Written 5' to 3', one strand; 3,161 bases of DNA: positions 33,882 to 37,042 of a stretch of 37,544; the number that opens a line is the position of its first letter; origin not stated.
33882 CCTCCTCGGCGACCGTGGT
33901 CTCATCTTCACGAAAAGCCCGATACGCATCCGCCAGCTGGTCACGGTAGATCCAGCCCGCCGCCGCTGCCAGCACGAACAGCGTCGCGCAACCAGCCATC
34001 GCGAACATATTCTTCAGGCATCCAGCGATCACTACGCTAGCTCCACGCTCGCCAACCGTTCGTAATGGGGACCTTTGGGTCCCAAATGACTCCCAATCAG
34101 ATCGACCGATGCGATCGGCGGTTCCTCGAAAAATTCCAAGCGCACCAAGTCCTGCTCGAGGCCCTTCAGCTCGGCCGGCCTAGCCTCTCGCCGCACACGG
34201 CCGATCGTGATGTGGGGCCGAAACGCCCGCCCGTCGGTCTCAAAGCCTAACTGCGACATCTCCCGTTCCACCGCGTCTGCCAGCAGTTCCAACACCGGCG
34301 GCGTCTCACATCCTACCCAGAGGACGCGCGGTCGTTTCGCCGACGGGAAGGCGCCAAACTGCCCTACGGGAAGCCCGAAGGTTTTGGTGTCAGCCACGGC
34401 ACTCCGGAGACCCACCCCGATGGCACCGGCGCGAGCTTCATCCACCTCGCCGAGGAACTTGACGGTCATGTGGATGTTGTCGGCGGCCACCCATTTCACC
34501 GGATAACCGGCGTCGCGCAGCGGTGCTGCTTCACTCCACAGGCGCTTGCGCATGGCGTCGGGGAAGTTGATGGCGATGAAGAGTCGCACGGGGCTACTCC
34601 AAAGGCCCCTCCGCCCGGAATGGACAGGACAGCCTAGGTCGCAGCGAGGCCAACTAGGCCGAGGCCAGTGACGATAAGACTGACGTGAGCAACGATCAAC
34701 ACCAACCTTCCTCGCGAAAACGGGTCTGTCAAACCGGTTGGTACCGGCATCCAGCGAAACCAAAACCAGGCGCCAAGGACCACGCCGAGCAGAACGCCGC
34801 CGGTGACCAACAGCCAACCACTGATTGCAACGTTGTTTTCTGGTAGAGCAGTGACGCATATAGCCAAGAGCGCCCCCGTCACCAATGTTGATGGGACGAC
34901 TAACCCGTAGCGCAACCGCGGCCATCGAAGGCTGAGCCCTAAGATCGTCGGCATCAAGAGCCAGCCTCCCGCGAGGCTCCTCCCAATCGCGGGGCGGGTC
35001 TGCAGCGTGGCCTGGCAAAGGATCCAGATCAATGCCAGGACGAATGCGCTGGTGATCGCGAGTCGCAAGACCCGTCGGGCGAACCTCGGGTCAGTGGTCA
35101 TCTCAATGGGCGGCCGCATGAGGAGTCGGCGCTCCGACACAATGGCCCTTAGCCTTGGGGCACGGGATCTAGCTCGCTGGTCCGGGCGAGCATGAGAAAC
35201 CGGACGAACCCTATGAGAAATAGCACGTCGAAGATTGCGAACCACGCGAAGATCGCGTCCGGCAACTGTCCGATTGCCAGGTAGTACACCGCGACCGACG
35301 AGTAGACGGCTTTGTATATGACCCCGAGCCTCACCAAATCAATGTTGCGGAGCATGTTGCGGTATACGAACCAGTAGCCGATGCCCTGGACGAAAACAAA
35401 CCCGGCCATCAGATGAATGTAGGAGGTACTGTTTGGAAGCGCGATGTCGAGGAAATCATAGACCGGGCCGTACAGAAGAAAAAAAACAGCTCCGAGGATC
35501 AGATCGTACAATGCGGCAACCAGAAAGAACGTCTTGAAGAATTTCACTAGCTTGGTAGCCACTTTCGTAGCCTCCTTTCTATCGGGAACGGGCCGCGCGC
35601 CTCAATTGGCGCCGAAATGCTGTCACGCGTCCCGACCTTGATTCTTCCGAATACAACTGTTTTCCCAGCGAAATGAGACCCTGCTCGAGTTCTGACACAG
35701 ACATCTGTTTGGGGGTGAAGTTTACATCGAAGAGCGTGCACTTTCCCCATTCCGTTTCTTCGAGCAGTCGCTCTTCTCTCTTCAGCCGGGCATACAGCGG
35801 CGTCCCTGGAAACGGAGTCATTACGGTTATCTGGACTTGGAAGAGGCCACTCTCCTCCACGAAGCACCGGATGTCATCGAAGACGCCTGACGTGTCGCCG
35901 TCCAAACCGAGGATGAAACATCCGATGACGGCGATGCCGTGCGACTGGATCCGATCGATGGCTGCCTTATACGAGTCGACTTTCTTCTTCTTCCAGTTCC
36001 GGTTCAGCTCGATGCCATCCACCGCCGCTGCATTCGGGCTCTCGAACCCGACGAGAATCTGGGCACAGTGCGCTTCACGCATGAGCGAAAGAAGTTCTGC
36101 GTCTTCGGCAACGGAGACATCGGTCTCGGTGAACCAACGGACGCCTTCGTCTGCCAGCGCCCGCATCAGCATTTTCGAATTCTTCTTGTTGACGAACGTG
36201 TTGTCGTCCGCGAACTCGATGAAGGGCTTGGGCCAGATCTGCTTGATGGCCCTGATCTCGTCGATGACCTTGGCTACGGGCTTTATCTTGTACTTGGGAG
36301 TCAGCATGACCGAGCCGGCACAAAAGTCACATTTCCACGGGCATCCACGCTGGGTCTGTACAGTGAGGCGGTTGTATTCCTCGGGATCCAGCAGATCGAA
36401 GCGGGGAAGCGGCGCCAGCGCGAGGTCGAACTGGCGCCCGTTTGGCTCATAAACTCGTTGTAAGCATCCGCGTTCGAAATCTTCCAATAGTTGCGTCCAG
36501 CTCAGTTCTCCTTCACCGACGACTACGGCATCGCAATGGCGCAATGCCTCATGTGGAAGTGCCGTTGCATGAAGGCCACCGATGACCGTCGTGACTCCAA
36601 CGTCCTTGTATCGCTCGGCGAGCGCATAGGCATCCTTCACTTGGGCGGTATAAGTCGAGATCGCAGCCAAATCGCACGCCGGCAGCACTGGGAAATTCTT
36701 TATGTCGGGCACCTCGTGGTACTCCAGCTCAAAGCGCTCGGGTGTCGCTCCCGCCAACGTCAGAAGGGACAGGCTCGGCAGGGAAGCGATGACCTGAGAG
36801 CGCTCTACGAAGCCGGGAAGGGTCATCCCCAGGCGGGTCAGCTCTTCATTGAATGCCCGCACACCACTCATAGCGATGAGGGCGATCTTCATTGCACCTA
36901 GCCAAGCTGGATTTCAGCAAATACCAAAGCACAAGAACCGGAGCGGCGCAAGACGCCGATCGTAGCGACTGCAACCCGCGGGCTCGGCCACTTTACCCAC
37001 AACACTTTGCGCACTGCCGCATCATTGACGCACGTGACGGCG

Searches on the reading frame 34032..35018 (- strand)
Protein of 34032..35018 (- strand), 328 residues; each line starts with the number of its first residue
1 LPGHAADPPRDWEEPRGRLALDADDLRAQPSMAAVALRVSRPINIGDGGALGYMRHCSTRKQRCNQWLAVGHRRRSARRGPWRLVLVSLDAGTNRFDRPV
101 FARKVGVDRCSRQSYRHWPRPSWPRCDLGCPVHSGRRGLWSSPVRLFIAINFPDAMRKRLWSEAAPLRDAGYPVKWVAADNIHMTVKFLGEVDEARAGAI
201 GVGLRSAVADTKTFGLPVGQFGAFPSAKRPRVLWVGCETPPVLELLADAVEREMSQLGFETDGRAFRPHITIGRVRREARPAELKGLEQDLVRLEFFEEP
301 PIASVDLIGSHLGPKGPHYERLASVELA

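Call 35: search_protein_families(library=pfam, proteins=[window:34032-35018:-])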
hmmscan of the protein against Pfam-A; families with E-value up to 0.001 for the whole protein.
window:34032-35018:- (328 aa): 2 families
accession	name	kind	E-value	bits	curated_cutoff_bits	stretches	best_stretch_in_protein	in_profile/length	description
PF02834.22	LigT_PEase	-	1.1e-21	77.2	23.3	2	153-234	4-87/87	LigT like Phosphoesterase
PF13563.12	2_5_RNA_ligase2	-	2.1e-11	44.5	27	1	159-284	4-125/152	2'-5' RNA ligase superfamily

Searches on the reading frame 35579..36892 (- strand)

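Call 35: search_protein_families(library=pfam, proteins=[window:35579-36892:-])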
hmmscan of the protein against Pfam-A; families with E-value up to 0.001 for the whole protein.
window:35579-36892:- (437 aa): 3 families
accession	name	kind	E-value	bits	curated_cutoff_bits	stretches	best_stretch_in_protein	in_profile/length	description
PF04055.27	Radical_SAM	-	6e-17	62.8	29.5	1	179-335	2-156/166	Radical SAM superfamily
PF02310.24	B12-binding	-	1.1e-09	38.6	32.1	1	73-130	52-115/121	B12 binding domain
PF13282.11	DUF4070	-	6.5e-09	36.4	22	1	364-433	1-68/144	Domain of unknown function (DUF4070)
